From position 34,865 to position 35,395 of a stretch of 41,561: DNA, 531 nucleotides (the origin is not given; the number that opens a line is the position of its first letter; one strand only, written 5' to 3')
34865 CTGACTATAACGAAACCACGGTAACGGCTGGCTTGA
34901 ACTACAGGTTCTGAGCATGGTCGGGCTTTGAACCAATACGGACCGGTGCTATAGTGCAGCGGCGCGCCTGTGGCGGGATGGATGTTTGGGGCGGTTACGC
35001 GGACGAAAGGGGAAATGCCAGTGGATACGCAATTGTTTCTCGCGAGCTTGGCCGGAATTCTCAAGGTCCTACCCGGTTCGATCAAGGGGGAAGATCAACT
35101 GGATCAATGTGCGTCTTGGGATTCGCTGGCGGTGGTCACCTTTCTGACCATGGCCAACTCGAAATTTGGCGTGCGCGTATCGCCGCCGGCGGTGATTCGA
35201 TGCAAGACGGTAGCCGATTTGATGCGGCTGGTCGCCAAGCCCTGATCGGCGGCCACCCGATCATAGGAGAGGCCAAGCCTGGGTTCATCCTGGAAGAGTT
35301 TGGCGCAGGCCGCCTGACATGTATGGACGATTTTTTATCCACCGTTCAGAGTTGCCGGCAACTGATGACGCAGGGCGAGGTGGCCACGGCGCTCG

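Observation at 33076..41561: Candidate uncharacterised system: carrier-protein/FkbH/MBOAT acylation module nested between two paralogous outer-membrane barrels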

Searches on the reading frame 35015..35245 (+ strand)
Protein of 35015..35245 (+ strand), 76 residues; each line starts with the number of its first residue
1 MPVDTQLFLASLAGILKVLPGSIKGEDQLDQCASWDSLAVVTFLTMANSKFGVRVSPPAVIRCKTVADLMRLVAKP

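Call 3: search_protein_families(library=pfam, proteins=[window:35015-35245:+], max_evalue=0.01)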
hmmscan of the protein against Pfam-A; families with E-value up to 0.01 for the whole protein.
window:35015-35245:+ (76 aa): 1 family
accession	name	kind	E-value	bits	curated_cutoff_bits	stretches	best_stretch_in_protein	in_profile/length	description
PF00550.31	PP-binding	-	5.2e-08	33.5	20.8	1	8-73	3-67/67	Phosphopantetheine attachment site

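Call 4: search_protein_families(library=ncbifam, proteins=[window:35015-35245:+], max_evalue=0.01)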
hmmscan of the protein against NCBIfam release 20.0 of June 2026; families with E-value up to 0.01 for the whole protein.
window:35015-35245:+ (76 aa): 1 family
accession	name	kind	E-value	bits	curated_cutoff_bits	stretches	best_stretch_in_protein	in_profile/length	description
NF002147.0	PRK00982.1-1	equivalog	0.00037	20.3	84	1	32-74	36-78/83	acyl carrier protein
